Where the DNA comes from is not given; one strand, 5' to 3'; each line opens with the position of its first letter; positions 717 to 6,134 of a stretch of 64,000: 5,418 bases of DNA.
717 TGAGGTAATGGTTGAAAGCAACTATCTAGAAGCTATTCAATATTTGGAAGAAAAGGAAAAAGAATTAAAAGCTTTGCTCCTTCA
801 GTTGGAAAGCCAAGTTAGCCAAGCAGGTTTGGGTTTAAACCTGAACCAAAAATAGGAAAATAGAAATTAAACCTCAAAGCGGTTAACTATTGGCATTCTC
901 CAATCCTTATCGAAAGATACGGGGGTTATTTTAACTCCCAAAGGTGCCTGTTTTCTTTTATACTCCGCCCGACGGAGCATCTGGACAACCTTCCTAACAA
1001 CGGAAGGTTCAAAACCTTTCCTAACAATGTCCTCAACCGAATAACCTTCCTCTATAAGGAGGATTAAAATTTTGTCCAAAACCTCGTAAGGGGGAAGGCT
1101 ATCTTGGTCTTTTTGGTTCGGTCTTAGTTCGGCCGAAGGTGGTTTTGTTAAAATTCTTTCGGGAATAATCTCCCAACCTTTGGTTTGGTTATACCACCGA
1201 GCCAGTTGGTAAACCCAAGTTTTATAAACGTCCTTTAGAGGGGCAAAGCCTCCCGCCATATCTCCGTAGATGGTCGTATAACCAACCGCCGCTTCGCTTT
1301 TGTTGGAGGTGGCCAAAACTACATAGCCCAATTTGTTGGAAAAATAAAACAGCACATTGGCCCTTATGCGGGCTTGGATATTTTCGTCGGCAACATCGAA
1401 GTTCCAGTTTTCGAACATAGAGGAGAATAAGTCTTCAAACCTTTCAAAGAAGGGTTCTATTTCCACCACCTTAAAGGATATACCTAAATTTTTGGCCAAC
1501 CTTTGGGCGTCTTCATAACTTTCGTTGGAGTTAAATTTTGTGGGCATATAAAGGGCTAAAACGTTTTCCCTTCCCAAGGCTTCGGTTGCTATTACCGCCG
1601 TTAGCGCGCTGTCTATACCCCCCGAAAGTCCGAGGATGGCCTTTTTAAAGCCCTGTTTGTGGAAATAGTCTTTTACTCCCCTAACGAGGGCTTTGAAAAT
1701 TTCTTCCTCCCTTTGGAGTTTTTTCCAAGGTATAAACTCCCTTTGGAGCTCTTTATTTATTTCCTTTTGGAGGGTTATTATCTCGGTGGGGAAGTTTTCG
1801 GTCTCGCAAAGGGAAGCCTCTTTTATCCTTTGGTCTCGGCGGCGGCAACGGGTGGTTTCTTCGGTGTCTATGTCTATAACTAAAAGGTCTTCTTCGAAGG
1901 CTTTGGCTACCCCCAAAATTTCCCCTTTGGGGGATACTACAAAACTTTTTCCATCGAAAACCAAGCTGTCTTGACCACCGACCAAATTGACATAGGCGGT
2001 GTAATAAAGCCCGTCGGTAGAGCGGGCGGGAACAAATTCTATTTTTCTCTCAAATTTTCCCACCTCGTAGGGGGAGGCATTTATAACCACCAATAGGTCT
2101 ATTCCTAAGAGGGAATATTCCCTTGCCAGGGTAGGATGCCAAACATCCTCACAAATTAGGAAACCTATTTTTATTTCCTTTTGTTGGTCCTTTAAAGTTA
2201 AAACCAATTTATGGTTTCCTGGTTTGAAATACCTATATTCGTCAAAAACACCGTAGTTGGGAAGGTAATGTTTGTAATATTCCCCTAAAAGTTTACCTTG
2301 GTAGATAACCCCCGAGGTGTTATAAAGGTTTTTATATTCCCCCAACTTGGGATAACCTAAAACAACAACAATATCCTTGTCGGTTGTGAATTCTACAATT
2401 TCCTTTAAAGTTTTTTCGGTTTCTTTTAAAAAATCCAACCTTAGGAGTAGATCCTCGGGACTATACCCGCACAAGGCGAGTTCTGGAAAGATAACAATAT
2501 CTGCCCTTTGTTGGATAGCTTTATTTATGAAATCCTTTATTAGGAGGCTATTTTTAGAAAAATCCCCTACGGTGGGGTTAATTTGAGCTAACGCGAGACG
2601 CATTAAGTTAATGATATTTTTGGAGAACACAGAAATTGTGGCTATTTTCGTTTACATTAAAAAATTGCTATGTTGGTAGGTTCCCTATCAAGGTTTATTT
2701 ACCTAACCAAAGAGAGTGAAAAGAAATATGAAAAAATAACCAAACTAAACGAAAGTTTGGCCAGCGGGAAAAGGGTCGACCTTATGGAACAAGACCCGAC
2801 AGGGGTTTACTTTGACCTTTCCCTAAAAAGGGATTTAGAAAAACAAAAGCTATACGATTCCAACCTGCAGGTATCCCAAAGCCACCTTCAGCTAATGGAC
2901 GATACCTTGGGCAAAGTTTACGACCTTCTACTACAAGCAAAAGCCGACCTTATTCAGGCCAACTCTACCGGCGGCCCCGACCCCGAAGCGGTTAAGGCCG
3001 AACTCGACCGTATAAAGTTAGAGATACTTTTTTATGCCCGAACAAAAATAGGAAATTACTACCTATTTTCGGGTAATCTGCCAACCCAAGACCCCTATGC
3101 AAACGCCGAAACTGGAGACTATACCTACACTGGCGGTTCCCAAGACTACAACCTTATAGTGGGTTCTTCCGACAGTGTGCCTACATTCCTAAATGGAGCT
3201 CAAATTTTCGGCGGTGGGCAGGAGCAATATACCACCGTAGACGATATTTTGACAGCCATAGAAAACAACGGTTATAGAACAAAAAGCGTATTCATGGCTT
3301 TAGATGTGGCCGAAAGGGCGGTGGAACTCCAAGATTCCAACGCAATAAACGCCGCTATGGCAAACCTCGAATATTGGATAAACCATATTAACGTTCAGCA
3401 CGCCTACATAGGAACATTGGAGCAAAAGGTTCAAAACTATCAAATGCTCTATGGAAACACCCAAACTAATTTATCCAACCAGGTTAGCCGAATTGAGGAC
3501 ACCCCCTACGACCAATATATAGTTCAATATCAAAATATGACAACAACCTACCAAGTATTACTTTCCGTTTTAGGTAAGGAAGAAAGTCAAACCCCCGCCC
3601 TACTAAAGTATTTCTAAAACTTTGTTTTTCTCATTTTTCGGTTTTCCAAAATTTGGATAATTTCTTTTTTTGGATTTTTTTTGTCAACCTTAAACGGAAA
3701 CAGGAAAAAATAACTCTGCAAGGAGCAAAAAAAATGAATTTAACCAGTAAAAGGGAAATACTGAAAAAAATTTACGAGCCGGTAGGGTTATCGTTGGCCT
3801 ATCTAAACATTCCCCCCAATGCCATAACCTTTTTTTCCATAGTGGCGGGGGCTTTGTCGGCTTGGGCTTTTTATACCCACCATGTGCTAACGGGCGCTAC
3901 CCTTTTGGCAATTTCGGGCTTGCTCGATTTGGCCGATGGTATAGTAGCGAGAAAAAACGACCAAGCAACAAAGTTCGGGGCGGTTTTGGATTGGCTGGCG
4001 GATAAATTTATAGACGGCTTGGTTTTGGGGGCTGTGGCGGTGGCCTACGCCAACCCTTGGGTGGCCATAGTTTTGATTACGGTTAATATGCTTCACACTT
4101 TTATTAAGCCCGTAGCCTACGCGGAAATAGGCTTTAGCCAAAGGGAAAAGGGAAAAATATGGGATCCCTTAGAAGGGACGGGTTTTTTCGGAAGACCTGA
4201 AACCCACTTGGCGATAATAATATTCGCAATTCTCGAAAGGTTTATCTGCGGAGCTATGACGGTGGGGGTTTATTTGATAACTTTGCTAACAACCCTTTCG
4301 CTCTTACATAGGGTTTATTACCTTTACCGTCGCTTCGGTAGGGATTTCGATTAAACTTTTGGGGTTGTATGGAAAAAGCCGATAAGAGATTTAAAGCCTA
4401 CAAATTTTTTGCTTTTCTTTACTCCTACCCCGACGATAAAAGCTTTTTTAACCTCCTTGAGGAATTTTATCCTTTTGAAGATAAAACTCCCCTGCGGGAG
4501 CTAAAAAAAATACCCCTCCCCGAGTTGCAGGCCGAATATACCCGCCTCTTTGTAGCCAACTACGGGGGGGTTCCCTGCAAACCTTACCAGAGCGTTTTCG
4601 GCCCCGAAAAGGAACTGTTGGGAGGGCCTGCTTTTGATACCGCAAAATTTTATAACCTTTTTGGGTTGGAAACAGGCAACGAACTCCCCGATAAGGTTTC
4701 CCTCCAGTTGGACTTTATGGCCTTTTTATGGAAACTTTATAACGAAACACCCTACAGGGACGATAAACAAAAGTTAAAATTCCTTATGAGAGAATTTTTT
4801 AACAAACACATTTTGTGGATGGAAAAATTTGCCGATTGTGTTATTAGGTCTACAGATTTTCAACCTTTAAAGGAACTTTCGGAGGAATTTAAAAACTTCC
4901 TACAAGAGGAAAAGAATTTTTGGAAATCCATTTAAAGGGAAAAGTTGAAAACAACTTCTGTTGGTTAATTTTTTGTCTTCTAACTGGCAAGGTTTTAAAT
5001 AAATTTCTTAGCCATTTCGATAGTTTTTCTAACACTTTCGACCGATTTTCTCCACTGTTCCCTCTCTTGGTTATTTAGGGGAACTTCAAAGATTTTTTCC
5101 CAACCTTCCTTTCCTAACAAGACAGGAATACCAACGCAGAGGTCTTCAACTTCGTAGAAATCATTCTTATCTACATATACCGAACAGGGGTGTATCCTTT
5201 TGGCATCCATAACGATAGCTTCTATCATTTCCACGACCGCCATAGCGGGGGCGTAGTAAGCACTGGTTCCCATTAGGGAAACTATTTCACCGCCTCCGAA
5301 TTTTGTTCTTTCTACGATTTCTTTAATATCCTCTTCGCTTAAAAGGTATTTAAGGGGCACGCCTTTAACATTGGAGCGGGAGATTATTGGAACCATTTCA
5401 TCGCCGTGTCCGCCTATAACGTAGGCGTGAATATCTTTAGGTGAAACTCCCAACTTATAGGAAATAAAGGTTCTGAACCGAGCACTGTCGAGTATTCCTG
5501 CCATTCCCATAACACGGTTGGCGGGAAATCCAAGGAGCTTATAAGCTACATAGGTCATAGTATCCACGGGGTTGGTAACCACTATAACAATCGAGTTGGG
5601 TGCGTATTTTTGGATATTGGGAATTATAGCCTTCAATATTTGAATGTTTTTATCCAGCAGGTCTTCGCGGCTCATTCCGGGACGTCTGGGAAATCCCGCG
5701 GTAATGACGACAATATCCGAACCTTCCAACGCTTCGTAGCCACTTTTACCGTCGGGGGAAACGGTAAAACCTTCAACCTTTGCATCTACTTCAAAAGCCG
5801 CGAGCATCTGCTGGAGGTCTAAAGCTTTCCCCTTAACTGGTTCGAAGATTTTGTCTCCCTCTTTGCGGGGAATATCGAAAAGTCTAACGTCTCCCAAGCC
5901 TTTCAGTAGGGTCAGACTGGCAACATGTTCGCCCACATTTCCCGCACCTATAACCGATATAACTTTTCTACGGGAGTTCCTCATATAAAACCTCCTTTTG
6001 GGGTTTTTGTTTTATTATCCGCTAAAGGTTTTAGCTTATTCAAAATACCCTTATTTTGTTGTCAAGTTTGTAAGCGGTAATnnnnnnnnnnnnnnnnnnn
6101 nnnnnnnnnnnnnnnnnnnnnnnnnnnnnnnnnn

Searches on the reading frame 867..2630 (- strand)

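Call 27: search_protein_families(library=pfam, proteins=[window:867-2630:-], max_evalue=0.00001)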
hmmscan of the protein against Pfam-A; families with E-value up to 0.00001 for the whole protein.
window:867-2630:- (587 aa): 2 families
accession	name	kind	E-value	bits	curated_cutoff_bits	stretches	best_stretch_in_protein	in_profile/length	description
PF02540.23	NAD_synthase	-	4.6e-85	285.1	21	1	312-562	2-242/242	NAD synthase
PF00795.27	CN_hydrolase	-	1.6e-40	139.5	23.2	1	11-264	1-256/256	Carbon-nitrogen hydrolase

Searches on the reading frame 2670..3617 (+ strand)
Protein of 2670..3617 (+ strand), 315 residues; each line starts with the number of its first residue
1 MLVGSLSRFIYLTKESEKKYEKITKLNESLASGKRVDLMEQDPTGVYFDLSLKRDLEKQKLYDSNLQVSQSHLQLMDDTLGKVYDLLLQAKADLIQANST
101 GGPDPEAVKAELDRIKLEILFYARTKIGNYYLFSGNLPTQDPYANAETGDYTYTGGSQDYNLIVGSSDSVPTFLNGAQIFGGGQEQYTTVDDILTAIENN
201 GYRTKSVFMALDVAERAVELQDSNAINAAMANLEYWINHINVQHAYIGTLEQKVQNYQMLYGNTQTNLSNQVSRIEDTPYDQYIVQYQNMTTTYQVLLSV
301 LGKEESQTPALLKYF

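Call 27: search_protein_families(library=pfam, proteins=[window:2670-3617:+], max_evalue=0.00001)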
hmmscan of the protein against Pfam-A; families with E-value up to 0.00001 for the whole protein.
window:2670-3617:+ (315 aa): 1 family
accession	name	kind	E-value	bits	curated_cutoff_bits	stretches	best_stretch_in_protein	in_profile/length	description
PF00669.25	Flagellin_N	-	6e-09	36.5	26.6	1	18-136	16-137/139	Bacterial flagellin N-terminal helical region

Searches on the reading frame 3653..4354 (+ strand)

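Call 27: search_protein_families(library=pfam, proteins=[window:3653-4354:+], max_evalue=0.00001)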
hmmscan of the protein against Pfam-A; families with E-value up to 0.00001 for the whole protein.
window:3653-4354:+ (233 aa): 1 family
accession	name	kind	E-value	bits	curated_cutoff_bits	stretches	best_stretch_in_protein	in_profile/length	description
PF01066.26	CDP-OH_P_transf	-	1.7e-17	64.6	22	1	55-181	4-120/152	CDP-alcohol phosphatidyltransferase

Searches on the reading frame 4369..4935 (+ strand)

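Call 27: search_protein_families(library=pfam, proteins=[window:4369-4935:+], max_evalue=0.00001)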
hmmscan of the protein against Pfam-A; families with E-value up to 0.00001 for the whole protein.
window:4369-4935:+ (188 aa): 1 family
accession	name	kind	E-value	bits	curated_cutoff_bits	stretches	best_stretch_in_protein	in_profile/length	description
PF02613.20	Nitrate_red_del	-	3.1e-18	66.6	22.2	1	46-155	21-135/136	Nitrate reductase delta subunit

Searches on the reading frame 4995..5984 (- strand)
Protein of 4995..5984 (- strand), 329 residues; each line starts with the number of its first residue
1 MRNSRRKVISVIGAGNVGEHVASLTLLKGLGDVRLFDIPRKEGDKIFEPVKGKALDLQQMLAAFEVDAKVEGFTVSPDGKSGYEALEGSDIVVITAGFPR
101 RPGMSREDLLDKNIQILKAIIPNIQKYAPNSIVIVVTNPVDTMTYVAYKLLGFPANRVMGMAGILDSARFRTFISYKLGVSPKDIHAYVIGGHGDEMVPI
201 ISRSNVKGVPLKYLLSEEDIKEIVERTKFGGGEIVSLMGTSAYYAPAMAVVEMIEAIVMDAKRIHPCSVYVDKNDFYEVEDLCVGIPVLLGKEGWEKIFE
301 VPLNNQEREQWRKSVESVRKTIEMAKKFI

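Call 27: search_protein_families(library=pfam, proteins=[window:4995-5984:-], max_evalue=0.00001)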
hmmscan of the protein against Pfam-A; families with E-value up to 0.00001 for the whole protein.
window:4995-5984:- (329 aa): 2 families
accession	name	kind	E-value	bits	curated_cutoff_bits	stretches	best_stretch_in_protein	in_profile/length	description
PF00056.29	Ldh_1_N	-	3.8e-38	131.1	27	1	9-160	3-141/141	lactate/malate dehydrogenase, NAD binding domain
PF02866.23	Ldh_1_C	-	5.4e-37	127.9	22.6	1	165-328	3-173/174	lactate/malate dehydrogenase, alpha/beta C-terminal domain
